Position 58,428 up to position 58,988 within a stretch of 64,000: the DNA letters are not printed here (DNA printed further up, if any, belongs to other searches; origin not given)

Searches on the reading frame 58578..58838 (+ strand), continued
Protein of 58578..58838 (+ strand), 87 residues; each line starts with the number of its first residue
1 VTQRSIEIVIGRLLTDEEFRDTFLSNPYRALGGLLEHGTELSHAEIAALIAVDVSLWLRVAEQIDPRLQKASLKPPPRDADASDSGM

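Call 31: find_encoding_contigs(protein=P0019, flank=10000, max_places=2)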
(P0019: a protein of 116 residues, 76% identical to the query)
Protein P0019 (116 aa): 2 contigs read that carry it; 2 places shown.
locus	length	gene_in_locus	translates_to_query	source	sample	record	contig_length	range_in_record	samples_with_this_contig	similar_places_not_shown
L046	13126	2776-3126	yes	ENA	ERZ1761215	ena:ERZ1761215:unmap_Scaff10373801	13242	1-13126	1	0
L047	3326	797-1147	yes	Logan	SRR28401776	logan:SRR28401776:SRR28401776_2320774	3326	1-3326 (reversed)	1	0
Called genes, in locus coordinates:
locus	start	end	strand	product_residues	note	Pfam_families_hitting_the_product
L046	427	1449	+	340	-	PF11949:DUF3466 (faint)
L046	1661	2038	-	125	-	-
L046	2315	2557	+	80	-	PF14407:Frankia_peptide (weak)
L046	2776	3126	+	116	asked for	PF14407:Frankia_peptide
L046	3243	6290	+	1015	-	PF13185:GAF_2 (weak), PF01590:GAF (weak), PF13185:GAF_2 (weak), PF00158:Sigma54_activat, PF14532:Sigma54_activ_2, PF07728:AAA_5 (weak), PF25601:AAA_lid_14, PF02954:HTH_8, +1 more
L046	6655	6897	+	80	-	-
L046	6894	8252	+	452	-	PF02321:OEP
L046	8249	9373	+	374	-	PF25954:Beta-barrel_RND_2, PF25989:YknX_C (weak)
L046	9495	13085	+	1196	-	PF00873:ACR_tran, PF02355:SecD_SecF_C (weak)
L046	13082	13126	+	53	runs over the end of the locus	?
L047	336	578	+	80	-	PF14407:Frankia_peptide (weak)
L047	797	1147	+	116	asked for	PF14407:Frankia_peptide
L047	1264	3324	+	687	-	?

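Call 49: predict_structure(alignment_id=A2)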
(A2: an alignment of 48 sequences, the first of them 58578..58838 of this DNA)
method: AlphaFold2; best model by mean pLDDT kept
length: 87 residues; sequences in the alignment: 48
mean_pLDDT: 81.3   pTM: 0.69
mean pLDDT of the five models: 81.3, 80.4, 73.6, 70.3, 68.3
residues with pLDDT >= 90: 49; 70-90: 19; 50-70: 6; < 50: 13
segments of 3 or more residues with pLDDT < 50: 76-87
pLDDT, mean of each block of 10 residues (from residue 1): 81 92 95 91 93 93 82 49 45
secondary structure, 60 per line:
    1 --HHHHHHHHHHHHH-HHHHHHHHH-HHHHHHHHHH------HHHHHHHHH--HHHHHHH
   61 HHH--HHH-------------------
elements in order: H3-15 H17-25 H27-36 H43-51 H54-63

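Call 52: fold_search(model_id=the predicted structure, library=pdb)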
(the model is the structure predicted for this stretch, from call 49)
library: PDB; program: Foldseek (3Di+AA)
matches with E <= 10: 2; with E <= 0.001: 0
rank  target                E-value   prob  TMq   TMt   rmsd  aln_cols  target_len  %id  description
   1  6lk7_C                1.1e-01  1.00  0.57  0.72   2.3        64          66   26  crystal structure of Os1348 from Pseudomonas sp. Os17 (released 2020-11-11)
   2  5nr6_MODEL_1_A        8.1e+00  0.02  0.20  0.18  11.0        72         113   12  NMR structure and 1H, 13C and 15N signal assignments for Dictyostelium discoidans MATB protein S71A mutant (released 2017-09-20)

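Call 55: search_protein_representatives(alignment_id=A2)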
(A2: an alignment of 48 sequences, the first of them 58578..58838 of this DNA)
Query: 48 sequences, 76 profile positions. Proteins with E-value up to 0.001 (for the whole library): 880; up to 1e-10: 337; up to 1e-30: 1. The best 150 are listed.
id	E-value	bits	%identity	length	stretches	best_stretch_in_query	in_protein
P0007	2.4e-36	139.4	-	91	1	1-74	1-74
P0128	2.1e-30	120.3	-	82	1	1-75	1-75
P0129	1.9e-29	117.3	-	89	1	1-75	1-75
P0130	2.3e-29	117.0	-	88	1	2-75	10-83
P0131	3.5e-29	116.4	-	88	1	1-75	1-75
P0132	1.5e-28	114.4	-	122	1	2-75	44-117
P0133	3.0e-28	113.4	-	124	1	2-75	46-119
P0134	3.4e-28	113.2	-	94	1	1-75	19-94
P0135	3.8e-28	113.1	-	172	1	1-74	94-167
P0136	2.2e-27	110.6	-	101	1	2-75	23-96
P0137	2.2e-27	110.6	-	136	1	2-75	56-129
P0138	3.9e-27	109.9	-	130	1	2-75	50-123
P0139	6.0e-27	109.2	-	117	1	2-75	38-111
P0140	4.8e-26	106.4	-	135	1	1-74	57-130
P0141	5.9e-26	106.1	-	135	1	2-75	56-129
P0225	9.8e-18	79.7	-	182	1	1-68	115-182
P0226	1.0e-17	79.7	-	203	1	1-75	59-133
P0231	1.7e-17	79.0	-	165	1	1-75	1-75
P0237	4.6e-17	77.6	-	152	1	1-71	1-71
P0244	7.5e-17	76.9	-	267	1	1-75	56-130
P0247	8.4e-17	76.7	-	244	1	1-75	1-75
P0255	1.7e-16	75.8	-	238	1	1-75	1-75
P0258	1.7e-16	75.7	-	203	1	15-70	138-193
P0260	2.5e-16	75.2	-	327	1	1-75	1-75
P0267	4.9e-16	74.3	-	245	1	4-75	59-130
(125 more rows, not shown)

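Call 56: search_protein_families(library=pfam, proteins=[P0244, P0247, P0255, P0260, P0267, P0226, P0231, P0258, P0237, P0225], max_evalue=0.01)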
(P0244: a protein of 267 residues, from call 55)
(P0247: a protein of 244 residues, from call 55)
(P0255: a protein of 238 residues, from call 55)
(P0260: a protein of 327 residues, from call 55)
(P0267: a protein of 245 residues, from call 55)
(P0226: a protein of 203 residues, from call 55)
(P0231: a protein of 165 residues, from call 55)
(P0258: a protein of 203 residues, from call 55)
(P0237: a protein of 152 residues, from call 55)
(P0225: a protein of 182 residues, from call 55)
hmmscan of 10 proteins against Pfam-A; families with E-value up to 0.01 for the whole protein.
P0244 (267 aa): 2 families
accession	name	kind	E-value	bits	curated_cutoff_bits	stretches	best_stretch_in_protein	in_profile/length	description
PF00248.27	Aldo_ket_red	-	5.2e-20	72.1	24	1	158-267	2-101/291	Aldo/keto reductase family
PF14407.11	Frankia_peptide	-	0.00013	22.6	48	1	61-125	2-63/63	Ribosomally synthesized peptide prototyped by Frankia Franean1_4349.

P0247 (244 aa): 3 families
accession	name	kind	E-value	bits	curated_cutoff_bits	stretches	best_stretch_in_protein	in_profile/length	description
PF00248.27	Aldo_ket_red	-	3.4e-13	49.7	24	1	103-185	2-78/291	Aldo/keto reductase family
PF14407.11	Frankia_peptide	-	8.8e-07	29.6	48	1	6-70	2-63/63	Ribosomally synthesized peptide prototyped by Frankia Franean1_4349.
PF07862.16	Nif11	-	0.0044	17.7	23.8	1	1-42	1-44/48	Nif11 domain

P0255 (238 aa): 1 family
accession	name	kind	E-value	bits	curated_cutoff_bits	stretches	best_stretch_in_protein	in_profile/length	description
PF14407.11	Frankia_peptide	-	0.00031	21.4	48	1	6-70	2-63/63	Ribosomally synthesized peptide prototyped by Frankia Franean1_4349.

P0260 (327 aa): 2 families
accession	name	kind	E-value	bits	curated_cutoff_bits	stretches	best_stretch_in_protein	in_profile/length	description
PF02321.23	OEP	-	6.5e-17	62.4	22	1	101-309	1-187/187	Outer membrane efflux protein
PF14407.11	Frankia_peptide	-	0.0013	19.4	48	1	6-69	2-62/63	Ribosomally synthesized peptide prototyped by Frankia Franean1_4349.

P0267 (245 aa): 1 family
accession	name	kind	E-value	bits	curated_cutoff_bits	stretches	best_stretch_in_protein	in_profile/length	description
PF14407.11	Frankia_peptide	-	0.00059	20.5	48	1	64-125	5-63/63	Ribosomally synthesized peptide prototyped by Frankia Franean1_4349.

P0226 (203 aa): 1 family
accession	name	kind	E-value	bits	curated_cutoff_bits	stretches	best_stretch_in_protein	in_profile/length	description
PF14407.11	Frankia_peptide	-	0.0031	18.2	48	0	64-128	2-63/63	Ribosomally synthesized peptide prototyped by Frankia Franean1_4349.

P0231 (165 aa): 2 families
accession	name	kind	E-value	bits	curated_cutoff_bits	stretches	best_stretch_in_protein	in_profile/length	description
PF00248.27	Aldo_ket_red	-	1.5e-06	27.9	24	1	103-146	2-40/291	Aldo/keto reductase family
PF14407.11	Frankia_peptide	-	0.0067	17.1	48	0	6-70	2-63/63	Ribosomally synthesized peptide prototyped by Frankia Franean1_4349.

P0258 (203 aa): 1 family
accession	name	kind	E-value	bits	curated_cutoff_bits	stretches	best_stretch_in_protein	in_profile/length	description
PF01266.30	DAO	-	0.0088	16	27.9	1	46-105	161-223/353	FAD dependent oxidoreductase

P0237 (152 aa): 1 family
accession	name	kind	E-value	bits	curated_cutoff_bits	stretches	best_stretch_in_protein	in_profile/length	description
PF14407.11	Frankia_peptide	-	0.00057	20.6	48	1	9-69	5-62/63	Ribosomally synthesized peptide prototyped by Frankia Franean1_4349.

P0225 (182 aa): 1 family
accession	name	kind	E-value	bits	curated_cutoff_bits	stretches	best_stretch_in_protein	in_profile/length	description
PF14407.11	Frankia_peptide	-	1.4e-08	35.3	48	1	123-182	5-61/63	Ribosomally synthesized peptide prototyped by Frankia Franean1_4349.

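Call 59: search_protein_families(library=pfam, proteins=[L008:10243-11871:+, L017:10246-11898:+, L014:10237-10857:+, L016:10246-10707:+, L016:10728-11207:+, L019:10240-10647:+, L006:10627-11544:+, L033:10304-10690:+, L037:10273-10806:+, L038:6028-7014:+], max_evalue=0.001)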
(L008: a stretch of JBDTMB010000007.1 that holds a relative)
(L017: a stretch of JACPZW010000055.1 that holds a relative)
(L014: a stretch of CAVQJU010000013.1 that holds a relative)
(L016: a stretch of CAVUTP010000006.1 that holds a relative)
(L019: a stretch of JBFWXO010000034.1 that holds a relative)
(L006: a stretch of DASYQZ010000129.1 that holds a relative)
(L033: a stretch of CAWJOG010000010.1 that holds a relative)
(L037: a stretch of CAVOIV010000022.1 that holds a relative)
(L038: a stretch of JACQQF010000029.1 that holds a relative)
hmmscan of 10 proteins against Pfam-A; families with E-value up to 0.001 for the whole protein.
L008:10243-11871:+ (543 aa): 3 families
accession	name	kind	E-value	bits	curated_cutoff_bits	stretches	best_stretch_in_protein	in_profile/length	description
PF00069.31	Pkinase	-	8.2e-44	150.4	31.7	1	224-497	1-259/263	Protein kinase domain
PF07714.23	PK_Tyr_Ser-Thr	-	2.5e-20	73.3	23.1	1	225-490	2-250/258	Protein tyrosine and serine/threonine kinase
PF01636.29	APH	-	0.00065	20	23.2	0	264-329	30-95/239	Phosphotransferase enzyme family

L017:10246-11898:+ (551 aa): 1 family
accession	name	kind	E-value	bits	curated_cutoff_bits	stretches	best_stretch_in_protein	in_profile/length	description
PF02687.27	FtsX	-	2.8e-12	47.2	25.5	1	437-541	4-116/120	FtsX-like permease C-terminal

L014:10237-10857:+ (207 aa): 1 family
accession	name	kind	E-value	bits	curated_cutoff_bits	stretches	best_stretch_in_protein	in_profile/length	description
PF13505.12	OMP_b-brl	-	1.7e-06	28.8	28.7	1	11-172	3-161/175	Outer membrane protein beta-barrel domain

L016:10246-10707:+ (154 aa): 1 family
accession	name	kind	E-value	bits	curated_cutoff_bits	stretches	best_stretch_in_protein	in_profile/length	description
PF14376.11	Haem_bd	-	1.9e-32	112.5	27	1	14-141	1-129/133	Haem-binding domain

L016:10728-11207:+ (160 aa): 2 families
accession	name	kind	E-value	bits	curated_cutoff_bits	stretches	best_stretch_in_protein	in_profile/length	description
PF13380.12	CoA_binding_2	-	3.1e-26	92.6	22.8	1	17-138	1-115/116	CoA binding domain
PF02629.25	CoA_binding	-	7.4e-05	23.9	22.3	1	17-103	4-93/97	CoA binding domain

L019:10240-10647:+ (136 aa): 0 families

L006:10627-11544:+ (306 aa): 2 families
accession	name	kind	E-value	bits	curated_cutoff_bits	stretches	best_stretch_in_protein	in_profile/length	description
PF00005.33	ABC_tran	-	2.4e-32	112.8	25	1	23-166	2-136/137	ABC transporter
PF13304.12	AAA_21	-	3.7e-12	47.4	27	2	139-197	238-298/304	AAA domain, putative AbiEii toxin, Type IV TA system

L033:10304-10690:+ (129 aa): 0 families

L037:10273-10806:+ (178 aa): 0 families

L038:6028-7014:+ (329 aa): 3 families
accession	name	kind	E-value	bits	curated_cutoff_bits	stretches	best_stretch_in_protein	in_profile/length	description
PF00107.32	ADH_zinc_N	-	3.7e-24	85.6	31.8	1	158-272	2-116/129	Zinc-binding dehydrogenase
PF13602.12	ADH_zinc_N_2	-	6.4e-22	79.4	27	1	190-327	2-134/134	Zinc-binding dehydrogenase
PF08240.17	ADH_N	-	6.5e-14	52.5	23.5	1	27-91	1-65/104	Alcohol dehydrogenase GroES-like domain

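Call 65: search_protein_families(library=ncbifam, proteins=[L001:10001-10225:+, L046:6655-6894:+, L004:3038-3250:+, L046:2315-2554:+, L009:9998-10246:+, L023:10001-10237:+, L030:10001-10255:+, L043:3234-3497:+, L026:5447-5653:-, L002:2126-4531:+], max_evalue=0.01)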
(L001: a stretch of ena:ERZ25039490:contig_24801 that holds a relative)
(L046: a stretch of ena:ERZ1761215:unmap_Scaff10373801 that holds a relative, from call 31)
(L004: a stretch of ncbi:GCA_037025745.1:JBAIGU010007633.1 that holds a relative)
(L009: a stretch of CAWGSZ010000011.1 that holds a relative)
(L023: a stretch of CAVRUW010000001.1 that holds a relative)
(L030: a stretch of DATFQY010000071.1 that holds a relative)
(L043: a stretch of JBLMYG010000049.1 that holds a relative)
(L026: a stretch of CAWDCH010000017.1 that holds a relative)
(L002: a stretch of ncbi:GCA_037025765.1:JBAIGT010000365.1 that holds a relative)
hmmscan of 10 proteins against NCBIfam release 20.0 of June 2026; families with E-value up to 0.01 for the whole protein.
L001:10001-10225:+ (75 aa): 3 families
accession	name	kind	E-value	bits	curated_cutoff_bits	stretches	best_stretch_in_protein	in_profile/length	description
NF038399.1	NH_RiPP_Os17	domain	8.3e-18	64.2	40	1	5-69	2-63/63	Os1348 family NHLP clan protein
TIGR04509.1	mod_pep_NH_fam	subfamily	5.1e-05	23.2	34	1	7-51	8-52/87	NHLP-related RiPP peptide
TIGR03793.1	leader_NHLP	domain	0.002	18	50.9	1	7-54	7-50/77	NHLP leader peptide family RiPP precursor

L046:6655-6894:+ (80 aa): 1 family
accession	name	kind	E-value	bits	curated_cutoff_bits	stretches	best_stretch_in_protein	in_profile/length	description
NF038399.1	NH_RiPP_Os17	domain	8.6e-10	38.6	40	1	6-65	3-59/63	Os1348 family NHLP clan protein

L004:3038-3250:+ (71 aa): 3 families
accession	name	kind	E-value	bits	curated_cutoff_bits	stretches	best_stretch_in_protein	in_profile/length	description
NF038399.1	NH_RiPP_Os17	domain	1.6e-06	28.1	40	1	6-51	4-46/63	Os1348 family NHLP clan protein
TIGR04509.1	mod_pep_NH_fam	subfamily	0.00012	22.1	34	1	5-32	7-34/87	NHLP-related RiPP peptide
TIGR03793.1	leader_NHLP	domain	0.006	16.4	50.9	1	2-32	3-33/77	NHLP leader peptide family RiPP precursor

L046:2315-2554:+ (80 aa): 2 families
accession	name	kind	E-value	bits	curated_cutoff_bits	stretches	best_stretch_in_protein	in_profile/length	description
NF038399.1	NH_RiPP_Os17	domain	1.4e-12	47.5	40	1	12-77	1-63/63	Os1348 family NHLP clan protein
TIGR04509.1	mod_pep_NH_fam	subfamily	0.001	19.1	34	1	13-41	6-34/87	NHLP-related RiPP peptide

L009:9998-10246:+ (83 aa): 4 families
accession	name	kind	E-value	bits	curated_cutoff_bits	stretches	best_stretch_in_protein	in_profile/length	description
NF038399.1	NH_RiPP_Os17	domain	2.1e-15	56.6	40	1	5-68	3-63/63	Os1348 family NHLP clan protein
TIGR04509.1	mod_pep_NH_fam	subfamily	2.4e-08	33.9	34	1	6-35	8-37/87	NHLP-related RiPP peptide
NF038175.1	IniB_NTERM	domain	1e-05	25.4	40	1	11-42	8-39/49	IniB N-terminal domain-containing protein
TIGR03793.1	leader_NHLP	domain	0.00098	18.9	50.9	1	7-34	8-35/77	NHLP leader peptide family RiPP precursor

L023:10001-10237:+ (79 aa): 2 families
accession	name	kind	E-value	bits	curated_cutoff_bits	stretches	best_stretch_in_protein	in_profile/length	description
NF038399.1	NH_RiPP_Os17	domain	1.2e-10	41.3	40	1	5-54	2-48/63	Os1348 family NHLP clan protein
TIGR03793.1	leader_NHLP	domain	0.0022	17.8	50.9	1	7-57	7-55/77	NHLP leader peptide family RiPP precursor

L030:10001-10255:+ (85 aa): 2 families
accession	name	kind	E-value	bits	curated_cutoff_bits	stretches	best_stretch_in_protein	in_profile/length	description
NF038399.1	NH_RiPP_Os17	domain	5.1e-15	55.3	40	1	4-69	1-63/63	Os1348 family NHLP clan protein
TIGR04509.1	mod_pep_NH_fam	subfamily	2.1e-07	30.9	34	1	3-42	4-38/87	NHLP-related RiPP peptide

L043:3234-3497:+ (88 aa): 1 family
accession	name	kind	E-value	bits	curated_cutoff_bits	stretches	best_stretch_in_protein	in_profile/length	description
NF038399.1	NH_RiPP_Os17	domain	2.6e-12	46.6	40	1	4-68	1-62/63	Os1348 family NHLP clan protein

L026:5447-5653:- (69 aa): 1 family
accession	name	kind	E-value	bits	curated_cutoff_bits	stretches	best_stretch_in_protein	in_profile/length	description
NF038399.1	NH_RiPP_Os17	domain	5.3e-06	26.4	40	1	6-54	3-48/63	Os1348 family NHLP clan protein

L002:2126-4531:+ (802 aa): 26 families (the best 25 are shown)
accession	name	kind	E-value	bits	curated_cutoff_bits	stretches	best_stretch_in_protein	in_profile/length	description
NF004878.0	PRK06241.1-3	subfamily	1.7e-92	311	945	4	455-799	541-886/891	phosphoenolpyruvate synthase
NF004881.0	PRK06241.2-2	equivalog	2.4e-88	297.4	883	2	185-800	264-888/898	phosphoenolpyruvate synthase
NF004877.0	PRK06241.1-2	subfamily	4.8e-81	273.3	866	3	456-800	522-866/869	phosphoenolpyruvate synthase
NF041857.1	RIF_Ptrans_rph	equivalog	9.9e-78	262.4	999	3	457-799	519-861/864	rifamycin-inactivating phosphotransferase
NF004880.0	PRK06241.2-1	equivalog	1.2e-74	251.8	972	2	442-799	479-834/837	phosphoenolpyruvate synthase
NF052632.1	undecylprod_RedH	equivalog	6.1e-74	249.5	1350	3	462-799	538-875/880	undecylprodigiosin ligase RedH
NF052631.1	prodigiosin_PigC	equivalog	6.2e-71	239.4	1300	3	498-799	579-879/883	prodigiosin ligase PigC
NF004879.0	PRK06241.1-4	equivalog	1.4e-63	215.3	976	3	468-800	534-866/868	phosphoenolpyruvate synthase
NF005057.0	PRK06464.1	equivalog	1.4e-62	211.9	598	3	70-194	117-245/798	phosphoenolpyruvate synthase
TIGR01418.1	PEP_synth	equivalog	1.3e-61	208.9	739.75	3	71-194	112-239/784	pyruvate, water dikinase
NF004883.0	PRK06241.2-4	equivalog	6.8e-57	193.3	1063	3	190-802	286-913/928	phosphoenolpyruvate synthase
NF000283.1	RPH_KJ151292.1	equivalog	7.3e-56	189.9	1700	3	457-800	519-862/865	rifamycin-inactivating phosphotransferase Rph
NF004882.0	PRK06241.2-3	equivalog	8.8e-55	186.2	850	2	467-801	502-818/827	phosphoenolpyruvate synthase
NF006153.0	PRK08296.1-5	subfamily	2.1e-31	109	578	1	683-800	486-604/608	hypothetical protein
NF004531.0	PRK05878.1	equivalog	5.4e-26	91.3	456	2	105-239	165-308/534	pyruvate, phosphate dikinase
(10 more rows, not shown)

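Call 77: search_solved_structures(query=A2, max_evalue=10, show_alignments=2)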
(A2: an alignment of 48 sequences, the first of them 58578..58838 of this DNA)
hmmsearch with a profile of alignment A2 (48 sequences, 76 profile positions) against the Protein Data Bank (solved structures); distinct sequences matched with E-value up to 10: 7.
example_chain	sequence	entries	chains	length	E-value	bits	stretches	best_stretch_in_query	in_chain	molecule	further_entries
6lk7_A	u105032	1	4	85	0.002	21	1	2-59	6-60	Nitrile hydratase, alpha chain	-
6jcc_A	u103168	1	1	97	0.25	14.3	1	13-65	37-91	Computational designed protein based on evolution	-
3nj2_A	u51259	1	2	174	0.54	13.2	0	29-47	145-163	DUF269-containing protein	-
1v29_A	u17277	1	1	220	0.59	13.1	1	10-40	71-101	nitrile hydratase a chain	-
8jsk_A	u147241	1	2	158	1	12.4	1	39-70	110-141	PycTIR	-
2eqx_A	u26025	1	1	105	1.1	12.3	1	21-70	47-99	Kelch repeat and BTB domain-containing protein 4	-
3cxb_A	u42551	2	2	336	1.3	12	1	8-63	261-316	Protein sifA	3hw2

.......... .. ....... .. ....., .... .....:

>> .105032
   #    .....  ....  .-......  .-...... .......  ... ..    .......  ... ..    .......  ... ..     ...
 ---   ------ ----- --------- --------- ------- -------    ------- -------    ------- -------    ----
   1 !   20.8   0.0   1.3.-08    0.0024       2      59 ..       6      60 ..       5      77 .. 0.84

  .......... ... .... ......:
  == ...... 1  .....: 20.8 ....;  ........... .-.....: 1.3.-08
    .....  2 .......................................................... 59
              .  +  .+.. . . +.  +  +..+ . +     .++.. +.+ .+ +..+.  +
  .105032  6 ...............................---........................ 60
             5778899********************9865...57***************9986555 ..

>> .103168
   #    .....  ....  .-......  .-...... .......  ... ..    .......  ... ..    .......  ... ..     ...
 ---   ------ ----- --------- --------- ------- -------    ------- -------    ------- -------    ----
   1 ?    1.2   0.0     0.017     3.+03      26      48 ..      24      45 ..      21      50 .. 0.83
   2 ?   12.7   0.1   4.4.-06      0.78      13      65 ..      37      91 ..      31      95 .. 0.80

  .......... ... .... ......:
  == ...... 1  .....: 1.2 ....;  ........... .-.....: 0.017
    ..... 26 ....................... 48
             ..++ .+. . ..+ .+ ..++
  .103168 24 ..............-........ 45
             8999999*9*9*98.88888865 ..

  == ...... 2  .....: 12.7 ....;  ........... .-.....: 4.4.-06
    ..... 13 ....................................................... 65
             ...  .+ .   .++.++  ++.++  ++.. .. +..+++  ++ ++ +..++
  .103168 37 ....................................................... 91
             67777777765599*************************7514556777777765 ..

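Call 82: search_protein_families(library=pfam, proteins=[L046:1661-2035:-], max_evalue=5)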
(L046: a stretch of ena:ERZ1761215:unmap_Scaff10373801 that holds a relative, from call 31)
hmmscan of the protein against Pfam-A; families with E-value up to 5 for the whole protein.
L046:1661-2035:- (124 aa): 2 families
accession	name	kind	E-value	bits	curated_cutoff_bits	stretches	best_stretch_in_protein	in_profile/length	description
PF00072.30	Response_reg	-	0.0023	18.5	30.2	1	28-96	13-81/111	Response regulator receiver domain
PF20161.5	VpsR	-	0.027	14.6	23.7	1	15-72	11-66/121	VpsR domain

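Call 86: find_encoding_contigs(protein=P0247, flank=6000, max_places=3)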
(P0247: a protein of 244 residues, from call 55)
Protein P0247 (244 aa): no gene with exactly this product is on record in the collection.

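Call 87: find_encoding_contigs(protein=P0244, flank=6000, max_places=3)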
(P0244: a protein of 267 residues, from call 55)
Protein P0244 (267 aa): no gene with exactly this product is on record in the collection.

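Call 88: find_encoding_contigs(protein=P0260, flank=6000, max_places=3)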
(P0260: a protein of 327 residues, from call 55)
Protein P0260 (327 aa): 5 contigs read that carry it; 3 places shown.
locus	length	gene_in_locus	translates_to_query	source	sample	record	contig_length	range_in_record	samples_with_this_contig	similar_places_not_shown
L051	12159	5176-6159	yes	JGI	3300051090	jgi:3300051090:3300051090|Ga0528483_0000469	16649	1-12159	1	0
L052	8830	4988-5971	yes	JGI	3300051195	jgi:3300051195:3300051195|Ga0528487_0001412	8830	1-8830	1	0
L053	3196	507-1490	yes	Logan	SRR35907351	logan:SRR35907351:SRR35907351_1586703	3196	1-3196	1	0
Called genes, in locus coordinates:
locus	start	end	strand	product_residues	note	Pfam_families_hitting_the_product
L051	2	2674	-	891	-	?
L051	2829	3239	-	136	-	-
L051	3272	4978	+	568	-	PF01078:Mg_chelatase (faint), PF00158:Sigma54_activat, PF14532:Sigma54_activ_2, PF00004:AAA (weak), PF07728:AAA_5, PF25601:AAA_lid_14, PF02954:HTH_8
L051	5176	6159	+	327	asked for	PF02321:OEP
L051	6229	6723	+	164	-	-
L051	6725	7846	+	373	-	PF25973:BSH_CzcB (faint), PF25876:HH_MFP_RND, PF25954:Beta-barrel_RND_2 (weak), PF25967:RND-MFP_C (weak), PF25989:YknX_C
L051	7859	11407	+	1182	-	PF00873:ACR_tran, PF02355:SecD_SecF_C (faint)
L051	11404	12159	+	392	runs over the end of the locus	PF00070:Pyr_redox (faint), PF01266:DAO (faint), PF01494:FAD_binding_3, PF01946:Thi4 (faint), PF13450:NAD_binding_8 (weak)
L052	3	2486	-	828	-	?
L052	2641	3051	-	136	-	-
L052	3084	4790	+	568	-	PF01078:Mg_chelatase (faint), PF00158:Sigma54_activat, PF14532:Sigma54_activ_2, PF00004:AAA (weak), PF07728:AAA_5, PF25601:AAA_lid_14, PF02954:HTH_8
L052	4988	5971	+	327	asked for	PF02321:OEP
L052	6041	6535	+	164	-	-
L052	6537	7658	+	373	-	PF25973:BSH_CzcB (faint), PF25876:HH_MFP_RND, PF25954:Beta-barrel_RND_2 (weak), PF25967:RND-MFP_C (weak), PF25989:YknX_C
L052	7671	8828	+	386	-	?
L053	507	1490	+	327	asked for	PF02321:OEP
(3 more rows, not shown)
